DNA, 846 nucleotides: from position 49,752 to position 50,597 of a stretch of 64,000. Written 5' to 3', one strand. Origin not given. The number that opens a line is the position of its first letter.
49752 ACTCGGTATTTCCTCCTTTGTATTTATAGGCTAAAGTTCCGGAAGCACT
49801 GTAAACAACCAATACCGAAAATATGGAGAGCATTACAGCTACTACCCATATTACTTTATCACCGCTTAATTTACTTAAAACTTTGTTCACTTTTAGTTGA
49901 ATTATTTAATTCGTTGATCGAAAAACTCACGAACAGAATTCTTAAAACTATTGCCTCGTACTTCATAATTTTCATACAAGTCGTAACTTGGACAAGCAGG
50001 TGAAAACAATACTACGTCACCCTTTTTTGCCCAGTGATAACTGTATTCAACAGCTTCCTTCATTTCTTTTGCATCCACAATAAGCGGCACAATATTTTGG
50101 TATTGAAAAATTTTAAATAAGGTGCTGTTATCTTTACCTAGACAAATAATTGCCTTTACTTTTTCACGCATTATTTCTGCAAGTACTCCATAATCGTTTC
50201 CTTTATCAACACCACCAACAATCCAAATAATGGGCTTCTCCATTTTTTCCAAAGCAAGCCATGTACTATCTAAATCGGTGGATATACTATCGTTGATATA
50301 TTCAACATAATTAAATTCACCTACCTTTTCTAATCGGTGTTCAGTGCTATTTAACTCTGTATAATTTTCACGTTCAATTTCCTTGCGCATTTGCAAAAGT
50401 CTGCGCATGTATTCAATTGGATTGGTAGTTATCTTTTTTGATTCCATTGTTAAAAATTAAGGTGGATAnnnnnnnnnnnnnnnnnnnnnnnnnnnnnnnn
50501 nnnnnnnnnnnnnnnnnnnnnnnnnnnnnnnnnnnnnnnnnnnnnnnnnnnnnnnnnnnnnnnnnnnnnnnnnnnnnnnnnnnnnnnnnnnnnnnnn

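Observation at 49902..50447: Stand-alone MurD C-terminal domain gene inserted between murD and ftsW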

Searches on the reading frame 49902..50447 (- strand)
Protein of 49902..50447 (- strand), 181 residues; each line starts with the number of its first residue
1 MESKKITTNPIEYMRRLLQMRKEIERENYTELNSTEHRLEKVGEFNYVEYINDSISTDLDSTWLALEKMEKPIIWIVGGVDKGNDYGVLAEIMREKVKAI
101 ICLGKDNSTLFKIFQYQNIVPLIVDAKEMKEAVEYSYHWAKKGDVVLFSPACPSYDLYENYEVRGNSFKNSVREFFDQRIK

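Call 4: search_protein_families(library=pfam, proteins=[window:49902-50447:-], max_evalue=0.01)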
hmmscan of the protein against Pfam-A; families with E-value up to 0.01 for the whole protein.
window:49902-50447:- (181 aa): 1 family
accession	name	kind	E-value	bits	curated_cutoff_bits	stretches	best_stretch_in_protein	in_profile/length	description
PF02875.26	Mur_ligase_C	-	2.6e-11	44.9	28.4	1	37-152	1-127/127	Mur ligase, glutamate ligase domain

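Call 5: search_protein_families(library=ncbifam, proteins=[window:49902-50447:-], max_evalue=0.01)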
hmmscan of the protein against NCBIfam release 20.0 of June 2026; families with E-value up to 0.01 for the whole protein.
window:49902-50447:- (181 aa): 1 family
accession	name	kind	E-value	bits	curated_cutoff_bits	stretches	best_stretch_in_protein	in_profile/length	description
TIGR01087.1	murD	equivalog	1.9e-43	149.1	211.95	1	30-173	299-440/441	UDP-N-acetylmuramoyl-L-alanine--D-glutamate ligase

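Call 6: find_homologous_proteins(query=window:49902-50447:-, max_evalue=0.00001)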
Query window:49902-50447:- (181 aa): 3257 proteins with E <= 0.00001 among 3292 candidates; the best 120 are listed.
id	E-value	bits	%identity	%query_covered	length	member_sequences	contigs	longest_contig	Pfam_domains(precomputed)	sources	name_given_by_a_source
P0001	2.8e-114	397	98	100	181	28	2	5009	PF02875.27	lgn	-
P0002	3.0e-104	364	88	99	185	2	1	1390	PF02875.27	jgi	jgi:UDP-N-acetylmuramoylalanine--D-glutamate ligase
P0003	7.5e-104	363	88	100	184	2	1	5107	PF02875.27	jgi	jgi:UDP-N-acetylmuramoylalanine--D-glutamate ligase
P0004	1.2e-90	320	77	100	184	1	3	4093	PF02875.27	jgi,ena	jgi:UDP-N-acetylmuramoylalanine--D-glutamate ligase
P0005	1.5e-85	303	71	100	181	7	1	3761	PF02875.27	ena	-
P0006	4.6e-55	204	61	87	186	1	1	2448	PF02875.27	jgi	jgi:UDP-N-acetylmuramoylalanine--D-glutamate ligase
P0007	1.0e-52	196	53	93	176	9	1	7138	PF02875.27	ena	-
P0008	1.6e-51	193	54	88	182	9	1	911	PF02875.27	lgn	-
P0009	2.3e-51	192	55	96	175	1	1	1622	PF02875.27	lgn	-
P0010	2.4e-51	192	54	88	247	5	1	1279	PF02875.27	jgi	jgi:UDP-N-acetylmuramoylalanine--D-glutamate ligase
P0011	2.7e-51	192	56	88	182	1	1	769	PF02875.27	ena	-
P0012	4.3e-51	191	56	88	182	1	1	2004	PF02875.27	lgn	-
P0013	5.3e-51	191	56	88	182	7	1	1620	PF02875.27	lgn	-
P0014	5.7e-51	191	56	88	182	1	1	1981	PF02875.27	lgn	-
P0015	5.7e-51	191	56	87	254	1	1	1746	PF02875.27,PF08245.19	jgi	jgi:UDP-N-acetylmuramoylalanine--D-glutamate ligase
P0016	6.4e-51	191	55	88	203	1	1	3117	PF02875.27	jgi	jgi:UDP-N-acetylmuramoylalanine--D-glutamate ligase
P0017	6.7e-51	191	56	87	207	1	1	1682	PF02875.27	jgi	jgi:UDP-N-acetylmuramoylalanine--D-glutamate ligase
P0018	7.7e-51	190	55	88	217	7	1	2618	PF02875.27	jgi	jgi:UDP-N-acetylmuramoylalanine--D-glutamate ligase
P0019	8.3e-51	190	54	88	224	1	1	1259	PF02875.27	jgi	jgi:UDP-N-acetylmuramoylalanine--D-glutamate ligase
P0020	1.2e-50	190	56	87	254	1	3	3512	PF02875.27,PF08245.19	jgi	jgi:UDP-N-acetylmuramoylalanine--D-glutamate ligase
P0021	1.2e-50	190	56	87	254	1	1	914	PF02875.27,PF08245.19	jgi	jgi:UDP-N-acetylmuramoylalanine--D-glutamate ligase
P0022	2.4e-50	189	54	88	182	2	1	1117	PF02875.27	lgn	-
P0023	2.5e-50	189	56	88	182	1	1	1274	PF02875.27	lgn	-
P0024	4.8e-50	188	56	87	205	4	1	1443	PF02875.27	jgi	jgi:UDP-N-acetylmuramoylalanine--D-glutamate ligase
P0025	4.8e-50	188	56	88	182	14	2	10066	PF02875.27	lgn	-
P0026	5.4e-50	188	56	88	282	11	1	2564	PF02875.27,PF08245.19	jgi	jgi:UDP-N-acetylmuramoylalanine--D-glutamate ligase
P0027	6.2e-50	187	55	88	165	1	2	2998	PF02875.27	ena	-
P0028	6.5e-50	187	53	88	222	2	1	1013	PF02875.27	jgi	jgi:UDP-N-acetylmuramoylalanine--D-glutamate ligase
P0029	6.5e-50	187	56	88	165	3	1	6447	PF02875.27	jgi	jgi:UDP-N-acetylmuramoylalanine--D-glutamate ligase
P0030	7.6e-50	187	56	87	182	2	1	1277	PF02875.27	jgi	jgi:UDP-N-acetylmuramoylalanine--D-glutamate ligase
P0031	8.4e-50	187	55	88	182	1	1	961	PF02875.27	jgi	jgi:UDP-N-acetylmuramoylalanine--D-glutamate ligase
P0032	9.4e-50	187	54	88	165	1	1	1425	PF02875.27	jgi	jgi:UDP-N-acetylmuramoylalanine--D-glutamate ligase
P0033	1.1e-49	187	56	87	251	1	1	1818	PF02875.27,PF08245.19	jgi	-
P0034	1.2e-49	186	55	87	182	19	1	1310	PF02875.27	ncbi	-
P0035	1.3e-49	186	52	90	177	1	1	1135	PF02875.27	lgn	-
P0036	1.4e-49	186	53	94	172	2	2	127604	PF02875.27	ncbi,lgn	-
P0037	1.6e-49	186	49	97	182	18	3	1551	PF02875.27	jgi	jgi:UDP-N-acetylmuramoylalanine--D-glutamate ligase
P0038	1.6e-49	186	54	87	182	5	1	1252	PF02875.27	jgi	jgi:UDP-N-acetylmuramoylalanine--D-glutamate ligase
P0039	1.6e-49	186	56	87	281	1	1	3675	PF02875.27,PF08245.19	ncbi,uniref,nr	ncbi:putative UDP-N-acetylmuramoyl-L-alanine--D-glutamate ligase [Ancylostoma ceylanicum]|uniref:Put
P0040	1.7e-49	186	56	88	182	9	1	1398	PF02875.27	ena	-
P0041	2.1e-49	186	52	88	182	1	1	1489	PF02875.27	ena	-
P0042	2.2e-49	186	52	88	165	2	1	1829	PF02875.27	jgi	jgi:UDP-N-acetylmuramoylalanine--D-glutamate ligase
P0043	2.7e-49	185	56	88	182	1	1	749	PF02875.27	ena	-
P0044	2.7e-49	185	54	88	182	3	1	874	PF02875.27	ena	-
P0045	2.8e-49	185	53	87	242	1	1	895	PF02875.27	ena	-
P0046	3.2e-49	185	54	87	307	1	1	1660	PF02875.27,PF08245.19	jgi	jgi:UDP-N-acetylmuramoylalanine--D-glutamate ligase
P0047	3.4e-49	185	54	88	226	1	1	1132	PF02875.27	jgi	jgi:UDP-N-acetylmuramoylalanine--D-glutamate ligase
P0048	3.6e-49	185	54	88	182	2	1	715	PF02875.27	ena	-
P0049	3.8e-49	185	53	88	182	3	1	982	PF02875.27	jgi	jgi:UDP-N-acetylmuramoylalanine--D-glutamate ligase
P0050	3.8e-49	185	55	88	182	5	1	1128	PF02875.27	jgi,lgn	-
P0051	4.2e-49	185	54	88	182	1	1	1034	PF02875.27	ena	-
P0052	4.7e-49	185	56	88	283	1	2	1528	PF02875.27,PF08245.19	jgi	jgi:UDP-N-acetylmuramoylalanine--D-glutamate ligase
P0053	5.0e-49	184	55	88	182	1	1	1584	PF02875.27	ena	-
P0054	5.1e-49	184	54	88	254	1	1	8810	PF02875.27,PF08245.19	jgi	jgi:UDP-N-acetylmuramoylalanine--D-glutamate ligase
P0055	5.3e-49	184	53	88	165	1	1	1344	PF02875.27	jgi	jgi:UDP-N-acetylmuramoylalanine--D-glutamate ligase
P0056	5.9e-49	184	54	88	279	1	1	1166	PF02875.27,PF08245.19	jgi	jgi:UDP-N-acetylmuramoylalanine--D-glutamate ligase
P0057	7.2e-49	184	53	82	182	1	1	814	PF02875.27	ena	-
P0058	7.3e-49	184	54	88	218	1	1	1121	PF02875.27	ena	-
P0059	7.4e-49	184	54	88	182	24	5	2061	PF02875.27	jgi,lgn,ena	jgi:UDP-N-acetylmuramoylalanine--D-glutamate ligase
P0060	7.5e-49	184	54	88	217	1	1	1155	PF02875.27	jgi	jgi:UDP-N-acetylmuramoylalanine--D-glutamate ligase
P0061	8.5e-49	184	53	88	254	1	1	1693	PF02875.27,PF08245.19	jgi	jgi:UDP-N-acetylmuramoylalanine--D-glutamate ligase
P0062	8.9e-49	184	54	88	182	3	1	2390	PF02875.27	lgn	-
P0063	9.3e-49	184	53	95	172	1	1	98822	PF02875.27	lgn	-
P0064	9.6e-49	184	53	88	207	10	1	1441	PF02875.27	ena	-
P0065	1.1e-48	183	54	88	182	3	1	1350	PF02875.27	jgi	jgi:UDP-N-acetylmuramoylalanine--D-glutamate ligase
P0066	1.2e-48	183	53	88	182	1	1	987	PF02875.27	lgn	-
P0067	1.2e-48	183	53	88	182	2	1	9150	PF02875.27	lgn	-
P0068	1.3e-48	183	54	88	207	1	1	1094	PF02875.27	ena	-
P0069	1.3e-48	183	53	87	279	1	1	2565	PF02875.27,PF08245.19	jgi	jgi:UDP-N-acetylmuramoylalanine--D-glutamate ligase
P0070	1.5e-48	183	54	88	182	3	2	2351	PF02875.27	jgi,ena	jgi:UDP-N-acetylmuramoylalanine--D-glutamate ligase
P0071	1.6e-48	183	56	87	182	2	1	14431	PF02875.27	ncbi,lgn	-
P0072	1.7e-48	183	51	88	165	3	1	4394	PF02875.27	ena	-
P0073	1.7e-48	183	54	88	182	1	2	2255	PF02875.27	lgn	-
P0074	1.7e-48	183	52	87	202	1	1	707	PF02875.27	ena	-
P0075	1.9e-48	183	54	88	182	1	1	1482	PF02875.27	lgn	-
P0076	2.0e-48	182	54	88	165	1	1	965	PF02875.27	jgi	-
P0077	2.0e-48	182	54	88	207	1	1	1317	PF02875.27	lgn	-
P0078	2.0e-48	182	54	88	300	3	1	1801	PF02875.27,PF08245.19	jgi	-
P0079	2.1e-48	182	54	88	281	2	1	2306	PF02875.27,PF08245.19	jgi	-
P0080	2.1e-48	182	53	88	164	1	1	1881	PF02875.27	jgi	jgi:UDP-N-acetylmuramoylalanine--D-glutamate ligase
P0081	2.2e-48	182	52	87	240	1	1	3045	PF02875.27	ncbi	-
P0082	2.4e-48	182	54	88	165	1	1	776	PF02875.27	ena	-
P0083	2.5e-48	182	53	88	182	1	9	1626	PF02875.27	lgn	-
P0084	2.5e-48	182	53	88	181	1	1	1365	PF02875.27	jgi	jgi:UDP-N-acetylmuramoylalanine--D-glutamate ligase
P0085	2.6e-48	182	54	88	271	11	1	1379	PF02875.27,PF08245.19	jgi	jgi:UDP-N-acetylmuramoylalanine--D-glutamate ligase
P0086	2.7e-48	182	54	88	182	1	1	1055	PF02875.27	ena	-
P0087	3.0e-48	182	55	88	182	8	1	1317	PF02875.27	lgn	-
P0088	3.1e-48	182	53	87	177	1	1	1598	PF02875.27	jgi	jgi:UDP-N-acetylmuramoylalanine--D-glutamate ligase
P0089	3.3e-48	182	53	88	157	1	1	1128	PF02875.27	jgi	jgi:UDP-N-acetylmuramoylalanine--D-glutamate ligase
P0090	3.3e-48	182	54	88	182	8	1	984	PF02875.27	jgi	jgi:UDP-N-acetylmuramoylalanine--D-glutamate ligase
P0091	3.4e-48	182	54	88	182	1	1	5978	PF02875.27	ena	-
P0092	3.6e-48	182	53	88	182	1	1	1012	PF02875.27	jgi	jgi:UDP-N-acetylmuramoylalanine--D-glutamate ligase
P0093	3.6e-48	182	52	88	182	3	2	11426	PF02875.27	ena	-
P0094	3.6e-48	182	54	88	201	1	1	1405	PF02875.27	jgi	jgi:UDP-N-acetylmuramoylalanine--D-glutamate ligase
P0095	3.7e-48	182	54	88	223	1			PF02875.27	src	-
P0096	4.0e-48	181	53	87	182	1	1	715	PF02875.27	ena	-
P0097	4.4e-48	181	52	88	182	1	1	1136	PF02875.27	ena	-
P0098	4.4e-48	181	54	88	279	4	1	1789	PF02875.27,PF08245.19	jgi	jgi:UDP-N-acetylmuramoylalanine--D-glutamate ligase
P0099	4.5e-48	181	54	87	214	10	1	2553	PF02875.27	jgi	-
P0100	4.5e-48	181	54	88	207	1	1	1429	PF02875.27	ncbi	-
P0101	4.6e-48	181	55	88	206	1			PF02875.27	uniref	uniref:Mur ligase family protein n=1 Tax=Fluviicola sp. TaxID=1917219 RepID=UPI00261A5BA8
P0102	4.7e-48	181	55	87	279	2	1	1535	PF02875.27,PF08245.19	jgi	jgi:UDP-N-acetylmuramoylalanine--D-glutamate ligase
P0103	4.7e-48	181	55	88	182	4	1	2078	PF02875.27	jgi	-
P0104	5.1e-48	181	53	88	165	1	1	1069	PF02875.27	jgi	-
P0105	5.1e-48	181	54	87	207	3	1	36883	PF02875.27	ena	-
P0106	5.3e-48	181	53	88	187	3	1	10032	PF02875.27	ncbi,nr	ncbi:UDP-N-acetylmuramoyl-L-alanine--D-glutamate ligase, partial [Flavobacteriales bacterium]|nr:UDP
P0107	5.4e-48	181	51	88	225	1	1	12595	PF02875.27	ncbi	-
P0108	5.5e-48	181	53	88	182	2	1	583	PF02875.27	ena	-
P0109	5.7e-48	181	53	88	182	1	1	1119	PF02875.27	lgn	-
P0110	5.8e-48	181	54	88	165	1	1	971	PF02875.27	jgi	jgi:UDP-N-acetylmuramoylalanine--D-glutamate ligase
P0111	5.8e-48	181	54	88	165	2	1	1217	PF02875.27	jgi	jgi:UDP-N-acetylmuramoylalanine--D-glutamate ligase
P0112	5.9e-48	181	54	88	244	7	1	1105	PF02875.27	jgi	-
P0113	5.9e-48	181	53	88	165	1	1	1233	PF02875.27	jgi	jgi:UDP-N-acetylmuramoylalanine--D-glutamate ligase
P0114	6.0e-48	181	54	88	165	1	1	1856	PF02875.27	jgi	jgi:UDP-N-acetylmuramoylalanine--D-glutamate ligase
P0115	6.2e-48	181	51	88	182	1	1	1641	PF02875.27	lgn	-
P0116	6.4e-48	181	55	87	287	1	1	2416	PF02875.27,PF08245.19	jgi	-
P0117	6.5e-48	181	53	88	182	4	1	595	PF02875.27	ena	-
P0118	6.6e-48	181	53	88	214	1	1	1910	PF02875.27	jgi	jgi:UDP-N-acetylmuramoylalanine--D-glutamate ligase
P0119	7.3e-48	181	54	87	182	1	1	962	PF02875.27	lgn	-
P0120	7.3e-48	181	53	88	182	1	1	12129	PF02875.27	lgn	-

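Call 7: find_encoding_contigs(protein=P0003, flank=5000, max_places=3)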
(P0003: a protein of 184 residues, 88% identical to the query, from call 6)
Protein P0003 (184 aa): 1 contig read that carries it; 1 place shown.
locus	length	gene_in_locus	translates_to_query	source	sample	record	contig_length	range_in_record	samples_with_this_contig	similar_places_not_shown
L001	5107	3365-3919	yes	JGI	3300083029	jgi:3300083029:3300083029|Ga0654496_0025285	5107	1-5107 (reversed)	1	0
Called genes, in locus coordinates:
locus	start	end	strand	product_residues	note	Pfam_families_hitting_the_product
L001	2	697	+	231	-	?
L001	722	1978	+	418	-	PF10555:MraY_sig1 (weak), PF00953:Glycos_transf_4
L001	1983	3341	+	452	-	PF21377:MurD_N, PF21799:MurD-like_N, PF08245:Mur_ligase_M, PF02875:Mur_ligase_C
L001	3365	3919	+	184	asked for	PF02875:Mur_ligase_C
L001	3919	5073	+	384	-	PF01098:FTSW_RODA_SPOVE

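Call 8: find_encoding_contigs(protein=P0004, flank=5000, max_places=3)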
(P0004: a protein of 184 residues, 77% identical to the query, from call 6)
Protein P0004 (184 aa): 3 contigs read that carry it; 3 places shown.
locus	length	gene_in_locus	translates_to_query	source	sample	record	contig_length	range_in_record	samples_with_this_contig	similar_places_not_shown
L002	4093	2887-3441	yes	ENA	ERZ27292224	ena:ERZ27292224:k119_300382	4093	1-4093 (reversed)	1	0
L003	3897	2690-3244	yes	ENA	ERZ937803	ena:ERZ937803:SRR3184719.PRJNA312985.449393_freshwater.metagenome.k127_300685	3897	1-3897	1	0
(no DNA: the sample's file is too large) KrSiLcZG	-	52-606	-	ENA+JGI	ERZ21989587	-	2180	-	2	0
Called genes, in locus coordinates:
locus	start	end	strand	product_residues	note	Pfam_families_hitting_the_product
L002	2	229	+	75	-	?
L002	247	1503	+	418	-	PF10555:MraY_sig1 (weak), PF00953:Glycos_transf_4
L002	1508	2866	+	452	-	PF21377:MurD_N (weak), PF21799:MurD-like_N (weak), PF08245:Mur_ligase_M, PF02875:Mur_ligase_C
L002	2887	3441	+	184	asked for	PF02875:Mur_ligase_C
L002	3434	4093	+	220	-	?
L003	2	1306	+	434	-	?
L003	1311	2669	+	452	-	PF21377:MurD_N, PF21799:MurD-like_N (weak), PF08245:Mur_ligase_M, PF02875:Mur_ligase_C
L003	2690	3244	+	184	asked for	PF02875:Mur_ligase_C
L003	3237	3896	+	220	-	?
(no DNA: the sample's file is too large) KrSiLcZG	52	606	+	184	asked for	PF02875:Mur_ligase_C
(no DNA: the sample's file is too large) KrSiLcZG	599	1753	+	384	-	PF01098:FTSW_RODA_SPOVE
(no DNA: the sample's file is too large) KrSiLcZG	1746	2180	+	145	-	?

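Call 9: find_encoding_contigs(protein=P0005, flank=5000, max_places=3)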
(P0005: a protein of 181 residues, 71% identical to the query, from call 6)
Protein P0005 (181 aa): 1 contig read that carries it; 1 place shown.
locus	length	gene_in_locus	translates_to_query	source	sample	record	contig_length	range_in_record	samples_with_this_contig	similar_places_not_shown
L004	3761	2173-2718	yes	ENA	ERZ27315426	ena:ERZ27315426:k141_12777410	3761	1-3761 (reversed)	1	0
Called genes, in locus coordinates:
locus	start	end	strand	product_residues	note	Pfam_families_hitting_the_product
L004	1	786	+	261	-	?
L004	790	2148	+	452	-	PF21377:MurD_N, PF21799:MurD-like_N (weak), PF08245:Mur_ligase_M, PF02875:Mur_ligase_C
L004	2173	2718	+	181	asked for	PF02875:Mur_ligase_C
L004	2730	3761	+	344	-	?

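Call 10: find_encoding_contigs(protein=P0006, flank=5000, max_places=3)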
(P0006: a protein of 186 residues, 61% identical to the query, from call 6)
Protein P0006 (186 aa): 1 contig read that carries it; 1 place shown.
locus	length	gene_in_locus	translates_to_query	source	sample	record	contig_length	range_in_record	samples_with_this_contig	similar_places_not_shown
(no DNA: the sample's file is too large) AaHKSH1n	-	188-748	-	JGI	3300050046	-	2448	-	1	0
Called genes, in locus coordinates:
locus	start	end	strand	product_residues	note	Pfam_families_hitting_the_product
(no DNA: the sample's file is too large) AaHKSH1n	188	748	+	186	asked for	PF02875:Mur_ligase_C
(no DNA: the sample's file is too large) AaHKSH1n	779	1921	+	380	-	PF01098:FTSW_RODA_SPOVE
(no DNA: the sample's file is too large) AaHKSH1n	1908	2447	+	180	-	?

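Call 11: find_encoding_contigs(protein=P0007, flank=5000, max_places=3)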
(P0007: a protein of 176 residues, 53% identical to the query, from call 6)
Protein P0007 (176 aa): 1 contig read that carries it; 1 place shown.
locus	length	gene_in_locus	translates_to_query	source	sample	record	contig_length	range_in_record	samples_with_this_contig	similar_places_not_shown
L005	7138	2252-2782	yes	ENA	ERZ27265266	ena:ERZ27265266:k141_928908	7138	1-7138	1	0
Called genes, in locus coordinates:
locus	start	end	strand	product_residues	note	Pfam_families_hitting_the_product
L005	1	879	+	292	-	?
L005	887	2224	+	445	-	PF21377:MurD_N, PF21799:MurD-like_N (weak), PF08245:Mur_ligase_M, PF02875:Mur_ligase_C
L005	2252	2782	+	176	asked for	PF02875:Mur_ligase_C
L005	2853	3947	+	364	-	PF01098:FTSW_RODA_SPOVE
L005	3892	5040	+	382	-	PF03033:Glyco_transf_28, PF04101:Glyco_tran_28_C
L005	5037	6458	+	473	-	PF01225:Mur_ligase, PF08245:Mur_ligase_M, PF02875:Mur_ligase_C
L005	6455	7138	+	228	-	?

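Call 12: find_encoding_contigs(protein=P0036, flank=6000, max_places=3)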
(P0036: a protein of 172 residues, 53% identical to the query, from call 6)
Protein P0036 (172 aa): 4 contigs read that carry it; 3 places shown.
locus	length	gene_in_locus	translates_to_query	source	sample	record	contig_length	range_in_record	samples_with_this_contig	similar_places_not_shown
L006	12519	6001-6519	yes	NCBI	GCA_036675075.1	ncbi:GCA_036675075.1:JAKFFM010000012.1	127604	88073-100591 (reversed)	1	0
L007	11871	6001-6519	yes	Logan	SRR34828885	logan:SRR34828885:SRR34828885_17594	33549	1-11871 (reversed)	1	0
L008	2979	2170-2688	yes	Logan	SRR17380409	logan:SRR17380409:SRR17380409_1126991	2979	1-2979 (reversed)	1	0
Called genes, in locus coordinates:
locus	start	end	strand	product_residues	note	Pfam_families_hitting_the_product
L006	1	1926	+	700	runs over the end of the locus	PF03717:PBP_dimer, PF00905:Transpeptidase, PF03793:PASTA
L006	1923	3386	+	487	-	PF01225:Mur_ligase, PF08245:Mur_ligase_M, PF02875:Mur_ligase_C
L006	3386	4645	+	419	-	PF10555:MraY_sig1 (weak), PF00953:Glycos_transf_4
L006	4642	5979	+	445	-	PF21377:MurD_N, PF21799:MurD-like_N (weak), PF08245:Mur_ligase_M, PF02875:Mur_ligase_C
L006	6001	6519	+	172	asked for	PF02875:Mur_ligase_C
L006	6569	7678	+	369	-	PF01098:FTSW_RODA_SPOVE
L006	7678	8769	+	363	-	PF03033:Glyco_transf_28, PF04101:Glyco_tran_28_C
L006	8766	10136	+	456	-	PF01225:Mur_ligase, PF08245:Mur_ligase_M, PF02875:Mur_ligase_C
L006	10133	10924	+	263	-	-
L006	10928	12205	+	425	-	PF11104:PilM_2 (faint), PF14450:FtsA (weak), PF02491:SHS2_FTSA, PF06723:MreB_Mbl, PF06277:EutA, PF14450:FtsA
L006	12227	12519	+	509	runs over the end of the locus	PF00091:Tubulin, PF12327:FtsZ_C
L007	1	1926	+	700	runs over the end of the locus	PF03717:PBP_dimer, PF00905:Transpeptidase, PF03793:PASTA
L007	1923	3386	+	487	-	PF01225:Mur_ligase, PF08245:Mur_ligase_M, PF02875:Mur_ligase_C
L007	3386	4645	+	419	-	PF10555:MraY_sig1 (weak), PF00953:Glycos_transf_4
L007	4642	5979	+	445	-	PF21377:MurD_N, PF21799:MurD-like_N (weak), PF08245:Mur_ligase_M, PF02875:Mur_ligase_C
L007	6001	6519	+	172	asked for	PF02875:Mur_ligase_C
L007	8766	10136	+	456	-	PF01225:Mur_ligase, PF08245:Mur_ligase_M, PF02875:Mur_ligase_C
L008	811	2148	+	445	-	PF21377:MurD_N, PF21799:MurD-like_N (weak), PF08245:Mur_ligase_M, PF02875:Mur_ligase_C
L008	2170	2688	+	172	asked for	PF02875:Mur_ligase_C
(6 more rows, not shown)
